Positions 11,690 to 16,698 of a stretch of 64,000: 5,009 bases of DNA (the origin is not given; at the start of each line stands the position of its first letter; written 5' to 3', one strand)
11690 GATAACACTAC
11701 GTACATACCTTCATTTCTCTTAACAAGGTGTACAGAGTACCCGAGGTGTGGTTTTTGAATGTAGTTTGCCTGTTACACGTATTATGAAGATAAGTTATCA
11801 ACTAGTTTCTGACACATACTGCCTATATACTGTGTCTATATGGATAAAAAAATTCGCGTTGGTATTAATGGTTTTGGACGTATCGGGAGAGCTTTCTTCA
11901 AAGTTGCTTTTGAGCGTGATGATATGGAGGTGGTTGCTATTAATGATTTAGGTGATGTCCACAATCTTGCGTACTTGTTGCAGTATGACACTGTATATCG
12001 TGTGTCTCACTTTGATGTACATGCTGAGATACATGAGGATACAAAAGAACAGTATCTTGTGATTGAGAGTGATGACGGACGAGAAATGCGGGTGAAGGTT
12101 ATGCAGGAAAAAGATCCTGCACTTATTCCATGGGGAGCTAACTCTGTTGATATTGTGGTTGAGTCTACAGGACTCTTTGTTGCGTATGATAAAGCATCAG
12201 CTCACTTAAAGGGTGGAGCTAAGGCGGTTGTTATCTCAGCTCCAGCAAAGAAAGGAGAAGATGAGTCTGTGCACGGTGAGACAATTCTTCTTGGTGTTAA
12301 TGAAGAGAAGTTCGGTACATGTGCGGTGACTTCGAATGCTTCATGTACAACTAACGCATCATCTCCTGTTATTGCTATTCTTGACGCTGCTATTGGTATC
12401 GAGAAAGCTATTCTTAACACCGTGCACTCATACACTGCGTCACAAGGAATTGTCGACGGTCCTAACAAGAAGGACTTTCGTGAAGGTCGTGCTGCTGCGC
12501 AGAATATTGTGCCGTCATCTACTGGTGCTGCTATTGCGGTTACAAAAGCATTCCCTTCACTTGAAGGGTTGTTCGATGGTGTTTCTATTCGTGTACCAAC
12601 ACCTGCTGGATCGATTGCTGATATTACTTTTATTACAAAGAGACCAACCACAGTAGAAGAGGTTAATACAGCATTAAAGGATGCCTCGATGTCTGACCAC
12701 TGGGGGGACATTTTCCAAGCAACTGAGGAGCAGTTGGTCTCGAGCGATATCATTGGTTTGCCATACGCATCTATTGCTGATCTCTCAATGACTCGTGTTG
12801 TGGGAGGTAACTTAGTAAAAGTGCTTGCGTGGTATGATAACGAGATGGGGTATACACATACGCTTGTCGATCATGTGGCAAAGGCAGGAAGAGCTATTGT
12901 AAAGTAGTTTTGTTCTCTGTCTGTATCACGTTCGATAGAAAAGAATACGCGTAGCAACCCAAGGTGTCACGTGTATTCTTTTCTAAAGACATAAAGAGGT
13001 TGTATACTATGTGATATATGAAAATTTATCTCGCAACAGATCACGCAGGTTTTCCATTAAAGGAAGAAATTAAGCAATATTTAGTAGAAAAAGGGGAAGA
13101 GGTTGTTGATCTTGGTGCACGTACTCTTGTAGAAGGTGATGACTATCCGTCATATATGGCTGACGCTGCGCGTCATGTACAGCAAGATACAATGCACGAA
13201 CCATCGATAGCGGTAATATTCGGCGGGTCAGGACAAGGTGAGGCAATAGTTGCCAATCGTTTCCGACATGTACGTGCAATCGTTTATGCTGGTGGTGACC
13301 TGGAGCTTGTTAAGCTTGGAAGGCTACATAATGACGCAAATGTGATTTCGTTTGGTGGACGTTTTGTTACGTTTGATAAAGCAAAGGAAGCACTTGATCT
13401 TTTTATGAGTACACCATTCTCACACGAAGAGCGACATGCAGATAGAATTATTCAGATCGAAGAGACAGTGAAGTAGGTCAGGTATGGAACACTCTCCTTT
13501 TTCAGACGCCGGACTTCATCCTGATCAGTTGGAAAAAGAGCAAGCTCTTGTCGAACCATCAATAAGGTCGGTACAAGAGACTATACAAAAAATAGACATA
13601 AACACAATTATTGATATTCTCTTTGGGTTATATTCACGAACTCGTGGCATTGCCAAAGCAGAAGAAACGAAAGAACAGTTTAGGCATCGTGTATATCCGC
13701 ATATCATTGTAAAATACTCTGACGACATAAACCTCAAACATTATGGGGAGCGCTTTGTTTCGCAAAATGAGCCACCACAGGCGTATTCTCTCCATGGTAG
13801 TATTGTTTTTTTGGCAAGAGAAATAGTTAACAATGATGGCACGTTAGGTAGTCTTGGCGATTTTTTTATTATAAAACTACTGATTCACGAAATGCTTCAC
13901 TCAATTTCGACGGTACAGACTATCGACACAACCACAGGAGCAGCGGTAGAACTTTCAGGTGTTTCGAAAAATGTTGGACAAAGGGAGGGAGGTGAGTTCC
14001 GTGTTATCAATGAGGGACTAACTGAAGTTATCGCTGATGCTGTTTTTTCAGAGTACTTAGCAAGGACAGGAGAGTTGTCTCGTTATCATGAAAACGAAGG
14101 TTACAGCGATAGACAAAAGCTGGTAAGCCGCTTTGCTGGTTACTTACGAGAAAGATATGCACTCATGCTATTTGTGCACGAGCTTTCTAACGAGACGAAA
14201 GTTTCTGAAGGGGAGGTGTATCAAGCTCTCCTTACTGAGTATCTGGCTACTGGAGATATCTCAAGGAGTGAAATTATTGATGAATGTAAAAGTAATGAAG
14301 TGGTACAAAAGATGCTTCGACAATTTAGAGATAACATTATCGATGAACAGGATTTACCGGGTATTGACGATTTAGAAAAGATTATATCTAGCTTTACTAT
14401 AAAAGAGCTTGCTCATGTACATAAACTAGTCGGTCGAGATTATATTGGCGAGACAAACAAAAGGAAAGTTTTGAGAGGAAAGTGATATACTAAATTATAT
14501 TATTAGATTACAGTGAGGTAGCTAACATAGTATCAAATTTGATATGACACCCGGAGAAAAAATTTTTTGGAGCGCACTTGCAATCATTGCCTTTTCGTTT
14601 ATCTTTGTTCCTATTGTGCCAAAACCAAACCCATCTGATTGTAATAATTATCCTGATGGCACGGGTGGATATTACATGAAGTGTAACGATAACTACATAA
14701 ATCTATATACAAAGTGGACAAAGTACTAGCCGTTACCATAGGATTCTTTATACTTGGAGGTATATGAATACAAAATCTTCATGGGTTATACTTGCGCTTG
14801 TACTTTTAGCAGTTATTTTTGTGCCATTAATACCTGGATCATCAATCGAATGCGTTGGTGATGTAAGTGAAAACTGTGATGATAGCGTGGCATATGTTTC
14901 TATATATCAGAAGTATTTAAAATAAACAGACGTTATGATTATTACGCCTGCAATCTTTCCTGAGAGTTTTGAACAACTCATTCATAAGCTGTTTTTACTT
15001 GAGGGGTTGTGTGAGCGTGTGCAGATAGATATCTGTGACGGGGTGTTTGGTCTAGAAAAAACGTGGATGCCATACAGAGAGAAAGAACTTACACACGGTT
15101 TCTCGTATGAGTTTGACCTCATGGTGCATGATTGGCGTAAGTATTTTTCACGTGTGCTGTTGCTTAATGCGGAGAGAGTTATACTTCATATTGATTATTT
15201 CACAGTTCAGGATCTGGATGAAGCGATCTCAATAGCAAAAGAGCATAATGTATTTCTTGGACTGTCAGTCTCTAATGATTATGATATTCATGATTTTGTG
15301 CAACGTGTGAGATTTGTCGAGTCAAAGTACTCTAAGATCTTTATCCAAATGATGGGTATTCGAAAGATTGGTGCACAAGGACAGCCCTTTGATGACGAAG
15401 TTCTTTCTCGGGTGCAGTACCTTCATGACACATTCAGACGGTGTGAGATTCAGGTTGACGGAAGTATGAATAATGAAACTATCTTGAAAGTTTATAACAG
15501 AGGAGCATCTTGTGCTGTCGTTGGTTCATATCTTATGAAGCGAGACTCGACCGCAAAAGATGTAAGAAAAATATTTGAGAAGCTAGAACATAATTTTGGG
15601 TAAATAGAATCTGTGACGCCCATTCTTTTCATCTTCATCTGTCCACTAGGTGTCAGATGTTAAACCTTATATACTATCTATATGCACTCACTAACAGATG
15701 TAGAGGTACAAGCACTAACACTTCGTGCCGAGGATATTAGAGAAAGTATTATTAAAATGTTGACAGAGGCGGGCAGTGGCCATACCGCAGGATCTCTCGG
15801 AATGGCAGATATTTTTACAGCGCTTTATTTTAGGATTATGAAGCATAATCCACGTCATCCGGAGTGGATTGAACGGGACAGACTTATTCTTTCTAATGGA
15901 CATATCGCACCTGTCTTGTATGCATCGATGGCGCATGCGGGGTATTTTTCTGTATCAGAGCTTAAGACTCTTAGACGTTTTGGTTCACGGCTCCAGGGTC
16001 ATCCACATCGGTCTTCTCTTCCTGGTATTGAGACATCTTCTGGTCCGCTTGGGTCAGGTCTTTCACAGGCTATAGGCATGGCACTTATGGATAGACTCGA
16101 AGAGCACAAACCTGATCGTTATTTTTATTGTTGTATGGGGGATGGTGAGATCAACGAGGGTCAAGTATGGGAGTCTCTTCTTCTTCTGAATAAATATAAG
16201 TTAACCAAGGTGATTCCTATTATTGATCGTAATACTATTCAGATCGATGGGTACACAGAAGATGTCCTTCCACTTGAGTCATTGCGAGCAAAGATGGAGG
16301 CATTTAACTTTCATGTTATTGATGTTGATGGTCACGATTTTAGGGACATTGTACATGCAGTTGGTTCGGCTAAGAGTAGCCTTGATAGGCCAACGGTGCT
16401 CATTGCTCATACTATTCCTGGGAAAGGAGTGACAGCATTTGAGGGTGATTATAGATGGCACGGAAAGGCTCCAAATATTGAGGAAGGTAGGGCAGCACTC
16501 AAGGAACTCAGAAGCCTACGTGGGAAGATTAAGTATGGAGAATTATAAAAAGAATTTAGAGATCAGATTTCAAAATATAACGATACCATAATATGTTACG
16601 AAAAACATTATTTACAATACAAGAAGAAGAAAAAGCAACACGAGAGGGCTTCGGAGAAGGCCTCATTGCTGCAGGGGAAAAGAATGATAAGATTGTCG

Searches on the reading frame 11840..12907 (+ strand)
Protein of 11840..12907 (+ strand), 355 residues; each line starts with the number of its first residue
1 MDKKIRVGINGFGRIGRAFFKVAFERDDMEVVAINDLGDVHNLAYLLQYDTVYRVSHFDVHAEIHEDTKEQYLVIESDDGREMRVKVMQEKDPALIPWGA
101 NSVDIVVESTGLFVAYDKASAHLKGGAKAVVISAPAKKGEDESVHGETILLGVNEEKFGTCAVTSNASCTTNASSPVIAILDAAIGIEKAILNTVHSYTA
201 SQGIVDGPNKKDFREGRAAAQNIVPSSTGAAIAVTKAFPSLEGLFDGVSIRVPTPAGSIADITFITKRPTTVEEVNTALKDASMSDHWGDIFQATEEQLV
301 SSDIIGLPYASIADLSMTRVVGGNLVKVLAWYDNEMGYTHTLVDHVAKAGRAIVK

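Call 88: search_protein_families(library=pfam, proteins=[window:11840-12907:+], max_evalue=0.00001)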
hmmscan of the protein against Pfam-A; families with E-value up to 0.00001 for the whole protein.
window:11840-12907:+ (355 aa): 2 families
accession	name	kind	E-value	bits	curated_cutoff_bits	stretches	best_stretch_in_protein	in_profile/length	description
PF02800.25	Gp_dh_C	-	9.2e-52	175.2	24.4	1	176-332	3-158/158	Glyceraldehyde 3-phosphate dehydrogenase, C-terminal domain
PF00044.30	Gp_dh_N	-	3.8e-30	104.6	31.7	1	5-114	1-99/101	Glyceraldehyde 3-phosphate dehydrogenase, NAD binding domain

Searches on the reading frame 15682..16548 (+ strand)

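Call 88: search_protein_families(library=pfam, proteins=[window:15682-16548:+], max_evalue=0.00001)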
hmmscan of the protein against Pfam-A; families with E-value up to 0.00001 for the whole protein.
window:15682-16548:+ (288 aa): 4 families
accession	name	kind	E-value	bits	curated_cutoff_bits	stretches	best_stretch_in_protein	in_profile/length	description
PF00456.26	Transketolase_N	-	3.9e-58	197.5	22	1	17-267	7-266/334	Transketolase, thiamine diphosphate binding domain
PF13292.11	DXP_synthase_N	-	6.2e-11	42.5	21.2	1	4-188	10-175/274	1-deoxy-D-xylulose-5-phosphate synthase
PF00676.26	E1_dh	-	1.2e-08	34.8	22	1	106-232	87-209/300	Dehydrogenase E1 component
PF09364.15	XFP_N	-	2.8e-06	26.9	23.7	1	111-225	130-242/364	XFP N-terminal domain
